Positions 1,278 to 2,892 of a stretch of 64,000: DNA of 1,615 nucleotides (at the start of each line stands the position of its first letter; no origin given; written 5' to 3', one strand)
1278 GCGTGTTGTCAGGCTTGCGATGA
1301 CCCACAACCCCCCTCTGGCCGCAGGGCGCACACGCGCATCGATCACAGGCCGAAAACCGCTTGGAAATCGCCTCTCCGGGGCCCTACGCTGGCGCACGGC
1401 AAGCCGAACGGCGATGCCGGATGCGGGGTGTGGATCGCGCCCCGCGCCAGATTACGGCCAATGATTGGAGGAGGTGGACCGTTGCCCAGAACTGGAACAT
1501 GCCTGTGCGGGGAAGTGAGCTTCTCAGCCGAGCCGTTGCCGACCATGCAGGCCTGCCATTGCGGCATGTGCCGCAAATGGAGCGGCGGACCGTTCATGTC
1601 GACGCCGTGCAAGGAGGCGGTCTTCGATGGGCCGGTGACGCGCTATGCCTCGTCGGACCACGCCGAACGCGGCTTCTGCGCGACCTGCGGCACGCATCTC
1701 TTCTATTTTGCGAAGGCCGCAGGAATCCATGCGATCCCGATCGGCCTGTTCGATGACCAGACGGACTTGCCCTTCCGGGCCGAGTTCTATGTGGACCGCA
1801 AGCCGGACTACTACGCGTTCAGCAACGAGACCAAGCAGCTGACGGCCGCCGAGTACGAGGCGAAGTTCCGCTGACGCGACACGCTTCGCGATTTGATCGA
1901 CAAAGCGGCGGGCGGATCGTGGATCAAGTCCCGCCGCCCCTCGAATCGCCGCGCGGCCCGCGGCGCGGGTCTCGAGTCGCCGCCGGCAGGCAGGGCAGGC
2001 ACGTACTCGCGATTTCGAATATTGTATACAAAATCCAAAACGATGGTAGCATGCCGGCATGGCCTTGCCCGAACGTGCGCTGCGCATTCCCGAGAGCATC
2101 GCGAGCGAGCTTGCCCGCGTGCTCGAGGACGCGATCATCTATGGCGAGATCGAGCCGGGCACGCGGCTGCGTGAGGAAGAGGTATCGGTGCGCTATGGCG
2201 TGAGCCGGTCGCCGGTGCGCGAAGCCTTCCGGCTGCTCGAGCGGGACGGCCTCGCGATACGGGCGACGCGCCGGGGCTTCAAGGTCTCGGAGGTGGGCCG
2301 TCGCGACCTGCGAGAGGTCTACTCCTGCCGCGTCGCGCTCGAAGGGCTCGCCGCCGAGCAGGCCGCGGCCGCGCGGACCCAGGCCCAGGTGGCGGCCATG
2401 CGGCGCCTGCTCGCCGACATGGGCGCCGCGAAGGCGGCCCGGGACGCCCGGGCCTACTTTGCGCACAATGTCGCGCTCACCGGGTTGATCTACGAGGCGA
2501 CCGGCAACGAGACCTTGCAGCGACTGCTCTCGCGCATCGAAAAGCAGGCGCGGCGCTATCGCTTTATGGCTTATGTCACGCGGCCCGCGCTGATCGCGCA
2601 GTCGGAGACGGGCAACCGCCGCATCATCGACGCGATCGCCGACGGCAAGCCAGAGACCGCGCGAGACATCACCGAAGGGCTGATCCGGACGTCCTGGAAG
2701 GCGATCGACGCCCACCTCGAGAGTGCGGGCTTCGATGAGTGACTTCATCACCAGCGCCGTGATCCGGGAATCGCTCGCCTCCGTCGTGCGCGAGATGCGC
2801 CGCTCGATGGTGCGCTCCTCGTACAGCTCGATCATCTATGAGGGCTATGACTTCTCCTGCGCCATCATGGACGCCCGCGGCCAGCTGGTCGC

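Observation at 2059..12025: A hydantoinase B, omega-aminotransferase, hydantoinase A operon with GntR regulator and TRAP transporter resembles ATP-dependent lactamase (caprolactamase-type) catabolic loci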

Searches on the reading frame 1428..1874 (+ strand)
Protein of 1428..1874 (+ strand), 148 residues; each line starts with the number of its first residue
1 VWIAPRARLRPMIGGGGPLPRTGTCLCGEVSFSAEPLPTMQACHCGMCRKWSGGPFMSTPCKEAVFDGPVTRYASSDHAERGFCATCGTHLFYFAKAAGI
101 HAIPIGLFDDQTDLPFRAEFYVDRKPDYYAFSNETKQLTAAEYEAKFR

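Call 35: search_protein_families(library=pfam, proteins=[window:1428-1874:+], max_evalue=0.001)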
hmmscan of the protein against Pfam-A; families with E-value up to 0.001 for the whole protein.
window:1428-1874:+ (148 aa): 1 family
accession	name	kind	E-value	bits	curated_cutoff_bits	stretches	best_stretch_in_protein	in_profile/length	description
PF04828.22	GFA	-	7.1e-16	58.8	24.3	1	21-123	2-114/115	Glutathione-dependent formaldehyde-activating enzyme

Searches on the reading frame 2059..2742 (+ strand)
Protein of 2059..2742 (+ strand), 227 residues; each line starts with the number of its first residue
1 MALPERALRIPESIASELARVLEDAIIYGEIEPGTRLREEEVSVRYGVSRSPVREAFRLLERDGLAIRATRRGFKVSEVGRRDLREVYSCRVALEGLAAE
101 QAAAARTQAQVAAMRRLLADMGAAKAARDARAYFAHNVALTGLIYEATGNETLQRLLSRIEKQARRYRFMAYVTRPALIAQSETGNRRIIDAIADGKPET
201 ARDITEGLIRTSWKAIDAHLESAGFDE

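Call 11: search_protein_families(library=pfam, proteins=[window:2059-2742:+], max_evalue=0.01)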
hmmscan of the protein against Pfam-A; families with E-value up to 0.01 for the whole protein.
window:2059-2742:+ (227 aa): 3 families
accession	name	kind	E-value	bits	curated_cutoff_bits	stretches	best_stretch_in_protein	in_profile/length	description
PF07729.17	FCD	-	1.6e-23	83.9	24.3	1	86-209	1-123/125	FCD domain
PF00392.27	GntR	-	2.7e-16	59.4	27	1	16-76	3-64/64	Bacterial regulatory proteins, gntR family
PF17762.8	HTH_ParB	-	0.0053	17.3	22.6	0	21-63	5-47/102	ParB HTH domain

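Call 12: search_protein_families(library=ncbifam, proteins=[window:2059-2742:+], max_evalue=0.01)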
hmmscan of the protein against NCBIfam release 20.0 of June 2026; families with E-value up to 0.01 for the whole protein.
window:2059-2742:+ (227 aa): 14 families
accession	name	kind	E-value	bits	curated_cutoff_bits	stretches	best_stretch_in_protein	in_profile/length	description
TIGR03338.1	phnR_burk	equivalog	1.9e-33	115.9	271.5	1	13-203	11-200/212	phosphonate utilization associated transcriptional regulator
NF008504.0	PRK11414.1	equivalog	1.1e-14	54.6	225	1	14-159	12-157/221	GntR family transcriptional regulator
NF007001.0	PRK09464.1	equivalog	5.8e-13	49.1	330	2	89-205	102-221/254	pyruvate dehydrogenase complex transcriptional repressor PdhR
NF008576.0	PRK11534.1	equivalog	2e-12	47.3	218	1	18-172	12-170/225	DNA-binding transcriptional regulator CsiR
NF003011.0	PRK03837.1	subfamily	1.9e-08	34.2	260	2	83-204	103-221/241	transcriptional regulator NanR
NF007741.0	PRK10421.1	equivalog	4.3e-08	32.8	311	2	10-73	4-66/262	transcriptional regulator LldR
NF052282.1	PLP_TF_PdxR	equivalog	7.4e-06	25.3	320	1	14-95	2-77/448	MocR-like pyridoxine biosynthesis transcription factor PdxR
TIGR02018.2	his_ut_repres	equivalog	8.2e-06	25.4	220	1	20-131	6-119/226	histidine utilization transcriptional repressor HutC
NF052441.1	TransRegRv0792c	equivalog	1.8e-05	24.1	400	1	13-81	16-85/260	Rv0792c family HTH-type transcriptional regulator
NF007442.0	PRK09990.1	equivalog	3e-05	23.6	301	1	13-214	10-233/256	transcriptional regulator GlcC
TIGR03337.1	phnR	equivalog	3.6e-05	23.6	296.75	1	21-78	9-67/231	phosphonate utilization transcriptional regulator PhnR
TIGR02404.1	trehalos_R_Bsub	equivalog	0.0012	18.6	211.95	1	20-79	7-67/233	trehalose operon repressor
NF007588.0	PRK10225.1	equivalog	0.006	15.9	442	0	18-86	14-81/257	Uxu operon transcriptional regulator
NF008491.0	PRK11402.1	subfamily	0.0063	16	269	1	19-76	17-75/243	GntR family transcriptional regulator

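Call 23: list_cluster_members(proteins=[window:2059-2742:+, window:2735-4720:+, window:4713-6089:+, window:6092-8128:+, window:8146-9096:+, window:9187-10167:+, window:10194-10727:+, window:10724-12025:+])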
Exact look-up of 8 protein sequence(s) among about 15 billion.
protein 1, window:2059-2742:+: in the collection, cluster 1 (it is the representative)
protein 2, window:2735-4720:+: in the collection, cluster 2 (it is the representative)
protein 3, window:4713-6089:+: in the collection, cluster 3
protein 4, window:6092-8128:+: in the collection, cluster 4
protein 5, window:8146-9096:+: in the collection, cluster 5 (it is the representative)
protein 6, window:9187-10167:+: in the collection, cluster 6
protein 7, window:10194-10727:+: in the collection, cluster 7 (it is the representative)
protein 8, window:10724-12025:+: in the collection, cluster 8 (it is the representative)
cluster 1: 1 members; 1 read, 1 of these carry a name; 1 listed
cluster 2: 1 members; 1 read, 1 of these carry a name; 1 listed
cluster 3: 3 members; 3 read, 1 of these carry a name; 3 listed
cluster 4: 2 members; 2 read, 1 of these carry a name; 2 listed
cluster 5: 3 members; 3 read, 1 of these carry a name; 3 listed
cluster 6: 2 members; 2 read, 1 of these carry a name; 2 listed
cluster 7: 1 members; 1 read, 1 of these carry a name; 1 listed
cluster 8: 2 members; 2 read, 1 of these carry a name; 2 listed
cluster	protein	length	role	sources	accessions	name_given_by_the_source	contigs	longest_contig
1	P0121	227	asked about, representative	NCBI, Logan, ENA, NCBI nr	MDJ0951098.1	MAG: GntR family transcriptional regulator [Alphaproteobacteria bacterium] | GntR family transcriptional regulator [Alphaproteobacteria bacterium]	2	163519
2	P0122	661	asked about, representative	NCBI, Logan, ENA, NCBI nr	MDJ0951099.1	MAG: hydantoinase B/oxoprolinase family protein [Alphaproteobacteria bacterium] | hydantoinase B/oxoprolinase family protein [Alphaproteobacteria bacterium]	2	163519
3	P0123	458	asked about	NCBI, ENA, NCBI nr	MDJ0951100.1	MAG: aminotransferase class III-fold pyridoxal phosphate-dependent enzyme ... | aminotransferase class III-fold pyridoxal phosphate-dependent enzyme [Alphaproteobacteria ...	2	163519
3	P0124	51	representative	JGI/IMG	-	-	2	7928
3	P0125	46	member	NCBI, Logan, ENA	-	-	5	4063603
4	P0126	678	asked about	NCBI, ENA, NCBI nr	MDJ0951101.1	MAG: hydantoinase/oxoprolinase family protein [Alphaproteobacteria bacterium] | hydantoinase/oxoprolinase family protein [Alphaproteobacteria bacterium]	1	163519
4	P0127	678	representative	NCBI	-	-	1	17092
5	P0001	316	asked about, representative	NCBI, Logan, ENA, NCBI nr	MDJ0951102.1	MAG: peptidase [Alphaproteobacteria bacterium] | peptidase [Alphaproteobacteria bacterium]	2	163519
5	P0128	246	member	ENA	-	-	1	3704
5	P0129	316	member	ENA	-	-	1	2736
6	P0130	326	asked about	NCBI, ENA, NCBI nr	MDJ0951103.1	MAG: TRAP transporter substrate-binding protein [Alphaproteobacteria bacterium] | TRAP transporter substrate-binding protein [Alphaproteobacteria bacterium]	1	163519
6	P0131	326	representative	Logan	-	-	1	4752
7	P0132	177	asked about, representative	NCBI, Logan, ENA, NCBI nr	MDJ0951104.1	MAG: TRAP transporter small permease [Alphaproteobacteria bacterium] | TRAP transporter small permease [Alphaproteobacteria bacterium]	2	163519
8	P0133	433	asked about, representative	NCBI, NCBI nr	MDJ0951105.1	MAG: TRAP transporter large permease [Alphaproteobacteria bacterium] | TRAP transporter large permease [Alphaproteobacteria bacterium]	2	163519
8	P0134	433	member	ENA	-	-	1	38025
